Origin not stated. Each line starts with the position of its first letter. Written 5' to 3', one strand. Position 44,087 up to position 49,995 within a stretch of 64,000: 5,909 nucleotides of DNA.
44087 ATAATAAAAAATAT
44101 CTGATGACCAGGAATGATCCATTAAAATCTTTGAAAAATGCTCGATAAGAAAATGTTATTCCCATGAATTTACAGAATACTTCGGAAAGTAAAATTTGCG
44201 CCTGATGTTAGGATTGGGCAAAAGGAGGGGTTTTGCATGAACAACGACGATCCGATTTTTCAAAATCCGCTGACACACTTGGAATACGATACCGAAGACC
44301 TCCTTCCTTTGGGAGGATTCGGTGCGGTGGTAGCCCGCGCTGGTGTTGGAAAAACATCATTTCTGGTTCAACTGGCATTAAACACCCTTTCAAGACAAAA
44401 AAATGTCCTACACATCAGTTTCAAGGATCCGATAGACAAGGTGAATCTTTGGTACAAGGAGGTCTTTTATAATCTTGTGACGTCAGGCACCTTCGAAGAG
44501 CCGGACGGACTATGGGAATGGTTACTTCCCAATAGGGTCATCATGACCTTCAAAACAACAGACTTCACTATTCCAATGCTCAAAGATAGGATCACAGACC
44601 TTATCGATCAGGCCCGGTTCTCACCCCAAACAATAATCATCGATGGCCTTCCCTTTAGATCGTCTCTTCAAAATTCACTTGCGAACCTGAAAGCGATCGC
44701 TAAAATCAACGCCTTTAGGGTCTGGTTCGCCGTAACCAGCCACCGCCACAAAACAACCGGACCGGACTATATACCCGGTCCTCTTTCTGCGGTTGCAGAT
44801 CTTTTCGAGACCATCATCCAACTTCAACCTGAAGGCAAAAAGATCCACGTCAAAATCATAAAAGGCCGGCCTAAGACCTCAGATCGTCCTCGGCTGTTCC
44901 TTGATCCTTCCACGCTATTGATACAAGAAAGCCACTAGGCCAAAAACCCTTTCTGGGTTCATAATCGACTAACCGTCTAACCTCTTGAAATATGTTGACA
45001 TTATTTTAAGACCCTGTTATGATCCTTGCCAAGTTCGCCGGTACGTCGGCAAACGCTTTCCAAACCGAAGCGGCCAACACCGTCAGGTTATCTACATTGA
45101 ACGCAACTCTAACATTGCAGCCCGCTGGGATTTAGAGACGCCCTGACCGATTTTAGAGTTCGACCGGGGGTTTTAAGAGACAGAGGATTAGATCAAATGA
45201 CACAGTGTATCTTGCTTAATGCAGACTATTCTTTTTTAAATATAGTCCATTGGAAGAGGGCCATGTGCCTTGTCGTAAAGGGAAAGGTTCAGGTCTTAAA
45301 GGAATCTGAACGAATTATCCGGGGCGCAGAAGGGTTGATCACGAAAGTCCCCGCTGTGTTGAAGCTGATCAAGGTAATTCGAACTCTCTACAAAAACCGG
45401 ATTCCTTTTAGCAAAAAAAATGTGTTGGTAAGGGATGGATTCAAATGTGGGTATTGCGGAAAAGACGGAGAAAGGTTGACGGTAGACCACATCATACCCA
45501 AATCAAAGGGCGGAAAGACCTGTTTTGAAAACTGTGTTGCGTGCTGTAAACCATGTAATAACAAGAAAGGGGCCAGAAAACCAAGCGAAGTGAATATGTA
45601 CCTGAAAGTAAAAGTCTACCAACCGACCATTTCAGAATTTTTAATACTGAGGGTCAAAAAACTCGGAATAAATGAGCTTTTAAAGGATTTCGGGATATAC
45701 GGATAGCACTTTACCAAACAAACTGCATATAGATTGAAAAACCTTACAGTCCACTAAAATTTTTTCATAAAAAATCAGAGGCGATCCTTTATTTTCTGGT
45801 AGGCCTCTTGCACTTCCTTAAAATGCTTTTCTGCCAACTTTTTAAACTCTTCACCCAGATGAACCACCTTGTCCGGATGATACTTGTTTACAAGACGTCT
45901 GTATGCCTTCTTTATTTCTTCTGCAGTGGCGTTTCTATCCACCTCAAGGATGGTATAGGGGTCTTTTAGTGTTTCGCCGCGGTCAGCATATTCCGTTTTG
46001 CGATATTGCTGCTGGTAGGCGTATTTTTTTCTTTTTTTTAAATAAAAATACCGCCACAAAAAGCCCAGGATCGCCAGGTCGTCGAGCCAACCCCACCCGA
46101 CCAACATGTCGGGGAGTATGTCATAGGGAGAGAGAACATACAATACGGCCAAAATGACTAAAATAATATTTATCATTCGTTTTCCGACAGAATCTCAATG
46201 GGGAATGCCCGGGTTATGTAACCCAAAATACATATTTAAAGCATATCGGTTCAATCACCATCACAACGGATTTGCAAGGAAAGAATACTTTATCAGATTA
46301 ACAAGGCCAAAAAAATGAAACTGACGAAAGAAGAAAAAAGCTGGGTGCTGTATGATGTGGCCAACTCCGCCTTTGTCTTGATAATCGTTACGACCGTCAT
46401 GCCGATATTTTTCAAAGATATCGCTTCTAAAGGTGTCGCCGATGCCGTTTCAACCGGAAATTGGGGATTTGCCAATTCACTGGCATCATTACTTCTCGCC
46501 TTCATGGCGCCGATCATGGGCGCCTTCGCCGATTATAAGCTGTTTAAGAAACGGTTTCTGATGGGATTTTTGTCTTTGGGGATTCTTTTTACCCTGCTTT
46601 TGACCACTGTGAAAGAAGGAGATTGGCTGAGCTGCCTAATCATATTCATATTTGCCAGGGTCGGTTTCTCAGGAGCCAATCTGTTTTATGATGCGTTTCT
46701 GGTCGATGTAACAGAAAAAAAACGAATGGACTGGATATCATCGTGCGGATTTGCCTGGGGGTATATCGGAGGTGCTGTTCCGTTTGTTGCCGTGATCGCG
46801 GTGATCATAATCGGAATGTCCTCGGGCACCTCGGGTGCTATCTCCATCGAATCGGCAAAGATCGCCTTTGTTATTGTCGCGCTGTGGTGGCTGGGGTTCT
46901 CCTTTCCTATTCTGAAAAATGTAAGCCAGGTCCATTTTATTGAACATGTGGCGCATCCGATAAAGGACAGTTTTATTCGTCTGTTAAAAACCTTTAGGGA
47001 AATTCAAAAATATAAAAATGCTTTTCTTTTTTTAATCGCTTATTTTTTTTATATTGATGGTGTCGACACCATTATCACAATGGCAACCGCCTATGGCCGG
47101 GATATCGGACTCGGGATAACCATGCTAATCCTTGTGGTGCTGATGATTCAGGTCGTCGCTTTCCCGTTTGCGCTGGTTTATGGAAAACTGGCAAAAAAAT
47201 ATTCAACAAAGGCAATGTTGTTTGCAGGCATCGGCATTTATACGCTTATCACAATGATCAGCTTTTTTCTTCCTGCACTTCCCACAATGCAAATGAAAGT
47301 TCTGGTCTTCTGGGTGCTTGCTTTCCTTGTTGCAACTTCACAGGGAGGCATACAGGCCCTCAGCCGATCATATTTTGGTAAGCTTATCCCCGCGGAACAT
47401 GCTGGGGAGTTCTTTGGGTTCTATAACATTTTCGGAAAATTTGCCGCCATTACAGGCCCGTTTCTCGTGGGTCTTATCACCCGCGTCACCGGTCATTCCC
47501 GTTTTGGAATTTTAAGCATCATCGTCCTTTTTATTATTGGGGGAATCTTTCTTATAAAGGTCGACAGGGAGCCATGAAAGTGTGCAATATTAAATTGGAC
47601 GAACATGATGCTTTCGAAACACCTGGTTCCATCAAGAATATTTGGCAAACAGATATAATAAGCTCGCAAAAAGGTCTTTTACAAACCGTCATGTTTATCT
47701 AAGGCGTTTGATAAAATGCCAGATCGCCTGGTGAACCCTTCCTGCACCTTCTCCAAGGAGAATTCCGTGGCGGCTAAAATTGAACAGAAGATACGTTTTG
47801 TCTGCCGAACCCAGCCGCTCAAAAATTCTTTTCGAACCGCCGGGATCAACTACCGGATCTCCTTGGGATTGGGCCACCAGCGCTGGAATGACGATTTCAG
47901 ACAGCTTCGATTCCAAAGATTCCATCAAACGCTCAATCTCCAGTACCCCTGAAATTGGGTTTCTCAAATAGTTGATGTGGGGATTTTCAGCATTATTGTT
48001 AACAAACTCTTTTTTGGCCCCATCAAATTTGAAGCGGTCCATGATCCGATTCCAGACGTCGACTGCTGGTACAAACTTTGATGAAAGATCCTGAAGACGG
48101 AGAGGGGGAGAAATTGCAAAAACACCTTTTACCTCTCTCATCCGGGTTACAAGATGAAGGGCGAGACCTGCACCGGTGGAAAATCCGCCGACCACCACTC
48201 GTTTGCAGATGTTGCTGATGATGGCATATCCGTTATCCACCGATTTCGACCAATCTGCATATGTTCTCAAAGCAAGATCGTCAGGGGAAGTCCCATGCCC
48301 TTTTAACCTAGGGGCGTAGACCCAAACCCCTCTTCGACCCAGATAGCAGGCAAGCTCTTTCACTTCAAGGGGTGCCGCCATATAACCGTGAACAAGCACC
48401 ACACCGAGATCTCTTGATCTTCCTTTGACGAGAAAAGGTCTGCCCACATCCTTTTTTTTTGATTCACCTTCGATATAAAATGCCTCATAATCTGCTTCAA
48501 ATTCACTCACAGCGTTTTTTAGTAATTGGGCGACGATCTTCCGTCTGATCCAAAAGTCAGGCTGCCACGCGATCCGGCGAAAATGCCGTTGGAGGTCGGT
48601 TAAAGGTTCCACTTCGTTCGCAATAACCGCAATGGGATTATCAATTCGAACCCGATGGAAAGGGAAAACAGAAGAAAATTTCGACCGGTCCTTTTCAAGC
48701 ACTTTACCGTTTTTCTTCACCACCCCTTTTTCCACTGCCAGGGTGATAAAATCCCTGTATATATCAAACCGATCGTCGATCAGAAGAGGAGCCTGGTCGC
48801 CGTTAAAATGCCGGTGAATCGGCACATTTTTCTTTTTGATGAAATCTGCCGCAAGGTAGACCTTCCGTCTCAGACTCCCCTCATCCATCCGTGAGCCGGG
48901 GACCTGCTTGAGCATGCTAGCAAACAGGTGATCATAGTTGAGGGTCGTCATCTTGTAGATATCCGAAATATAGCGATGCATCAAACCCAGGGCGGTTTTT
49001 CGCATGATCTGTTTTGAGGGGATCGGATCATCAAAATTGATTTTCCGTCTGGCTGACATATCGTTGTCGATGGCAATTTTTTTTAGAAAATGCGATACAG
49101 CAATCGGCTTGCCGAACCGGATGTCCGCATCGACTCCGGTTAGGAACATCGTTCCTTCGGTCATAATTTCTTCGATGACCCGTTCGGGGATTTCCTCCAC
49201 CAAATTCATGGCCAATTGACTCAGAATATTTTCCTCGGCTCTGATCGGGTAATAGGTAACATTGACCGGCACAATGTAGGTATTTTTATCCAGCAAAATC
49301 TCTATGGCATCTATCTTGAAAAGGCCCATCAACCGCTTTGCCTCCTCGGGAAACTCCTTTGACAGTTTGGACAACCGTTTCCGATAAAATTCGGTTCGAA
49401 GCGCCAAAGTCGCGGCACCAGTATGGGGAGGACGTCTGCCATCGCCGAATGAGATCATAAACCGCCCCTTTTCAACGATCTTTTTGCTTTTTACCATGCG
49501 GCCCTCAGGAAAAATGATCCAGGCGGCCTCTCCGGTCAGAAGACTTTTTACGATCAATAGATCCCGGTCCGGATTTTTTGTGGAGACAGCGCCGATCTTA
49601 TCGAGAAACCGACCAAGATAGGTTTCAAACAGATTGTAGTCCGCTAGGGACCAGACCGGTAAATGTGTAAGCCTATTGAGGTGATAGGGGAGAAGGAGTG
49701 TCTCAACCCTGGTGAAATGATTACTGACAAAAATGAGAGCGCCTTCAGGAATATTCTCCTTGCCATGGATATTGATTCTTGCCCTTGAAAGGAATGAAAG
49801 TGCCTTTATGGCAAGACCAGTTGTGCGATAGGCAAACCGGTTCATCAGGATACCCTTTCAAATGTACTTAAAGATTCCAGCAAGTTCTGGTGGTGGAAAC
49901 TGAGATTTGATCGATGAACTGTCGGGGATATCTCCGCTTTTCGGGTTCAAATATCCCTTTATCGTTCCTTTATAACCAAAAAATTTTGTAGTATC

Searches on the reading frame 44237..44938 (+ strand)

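Call 48: search_protein_families(library=pfam, proteins=[window:44237-44938:+], max_evalue=0.0001)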
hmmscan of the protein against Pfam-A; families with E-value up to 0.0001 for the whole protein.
window:44237-44938:+ (233 aa): 1 family
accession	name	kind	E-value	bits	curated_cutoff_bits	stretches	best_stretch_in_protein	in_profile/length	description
PF13481.12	AAA_25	-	4.1e-10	40.1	27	1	9-139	16-153/195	AAA domain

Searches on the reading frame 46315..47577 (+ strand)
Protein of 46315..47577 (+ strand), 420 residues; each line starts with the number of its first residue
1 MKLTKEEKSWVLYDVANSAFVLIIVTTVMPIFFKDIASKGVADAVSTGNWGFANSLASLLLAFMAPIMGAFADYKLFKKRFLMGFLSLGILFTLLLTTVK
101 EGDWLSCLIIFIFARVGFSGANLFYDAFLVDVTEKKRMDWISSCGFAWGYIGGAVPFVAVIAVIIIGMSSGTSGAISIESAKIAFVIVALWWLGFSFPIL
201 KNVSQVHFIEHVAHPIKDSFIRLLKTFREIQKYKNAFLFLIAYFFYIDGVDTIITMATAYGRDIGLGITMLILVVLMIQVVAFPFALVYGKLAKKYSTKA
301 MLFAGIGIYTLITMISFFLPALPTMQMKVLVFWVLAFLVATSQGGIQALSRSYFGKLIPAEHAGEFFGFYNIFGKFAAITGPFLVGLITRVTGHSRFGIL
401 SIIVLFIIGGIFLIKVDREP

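Call 48: search_protein_families(library=pfam, proteins=[window:46315-47577:+], max_evalue=0.0001)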
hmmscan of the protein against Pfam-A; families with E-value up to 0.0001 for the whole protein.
window:46315-47577:+ (420 aa): 2 families
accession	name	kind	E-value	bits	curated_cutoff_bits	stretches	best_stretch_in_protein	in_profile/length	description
PF11700.14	ATG22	-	3.7e-54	184.7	24.1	2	134-419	186-475/482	Vacuole effluxer Atg22 like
PF07690.21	MFS_1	-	2.5e-26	92.8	33.4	2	23-382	13-347/347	Major Facilitator Superfamily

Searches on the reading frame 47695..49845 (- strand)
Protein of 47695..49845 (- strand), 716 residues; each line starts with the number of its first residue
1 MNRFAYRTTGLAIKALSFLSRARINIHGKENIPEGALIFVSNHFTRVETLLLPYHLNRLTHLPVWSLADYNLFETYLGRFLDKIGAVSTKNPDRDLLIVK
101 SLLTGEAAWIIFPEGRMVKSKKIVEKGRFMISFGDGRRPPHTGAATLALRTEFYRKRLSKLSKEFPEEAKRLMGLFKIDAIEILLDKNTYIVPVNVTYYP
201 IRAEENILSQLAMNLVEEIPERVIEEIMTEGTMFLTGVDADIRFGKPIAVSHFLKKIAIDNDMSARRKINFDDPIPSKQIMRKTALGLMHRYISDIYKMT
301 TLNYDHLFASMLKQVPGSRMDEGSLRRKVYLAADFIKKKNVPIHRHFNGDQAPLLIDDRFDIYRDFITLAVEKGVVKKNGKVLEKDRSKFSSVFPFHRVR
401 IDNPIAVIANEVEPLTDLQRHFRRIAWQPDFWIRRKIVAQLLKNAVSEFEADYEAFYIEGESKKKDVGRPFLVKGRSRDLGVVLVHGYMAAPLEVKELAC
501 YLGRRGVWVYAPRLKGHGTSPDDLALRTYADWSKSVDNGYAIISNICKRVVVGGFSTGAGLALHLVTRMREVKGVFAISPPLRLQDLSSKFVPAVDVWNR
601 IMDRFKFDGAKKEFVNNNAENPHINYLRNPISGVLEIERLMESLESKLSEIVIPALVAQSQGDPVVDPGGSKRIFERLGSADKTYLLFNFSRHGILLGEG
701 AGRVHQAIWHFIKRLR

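Call 48: search_protein_families(library=pfam, proteins=[window:47695-49845:-], max_evalue=0.0001)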
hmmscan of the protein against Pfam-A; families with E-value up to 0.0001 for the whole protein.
window:47695-49845:- (716 aa): 5 families
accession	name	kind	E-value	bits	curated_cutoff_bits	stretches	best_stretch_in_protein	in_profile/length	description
PF12146.15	Hydrolase_4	-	2.4e-23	83.1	27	1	482-696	7-235/239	Serine aminopeptidase, S33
PF12697.13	Abhydrolase_6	-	3.3e-12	48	26.3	1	482-619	1-135/217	Alpha/beta hydrolase family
PF01553.26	Acyltransferase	-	1.3e-09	38.4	23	1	23-151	1-122/132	Acyltransferase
PF00561.26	Abhydrolase_1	-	8.8e-06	26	25.8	0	482-609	3-131/245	alpha/beta hydrolase fold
PF19277.4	GPAT_C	-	1.5e-05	24.9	25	1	240-355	33-140/344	Glycerol-3-phosphate acyltransferase C-terminal region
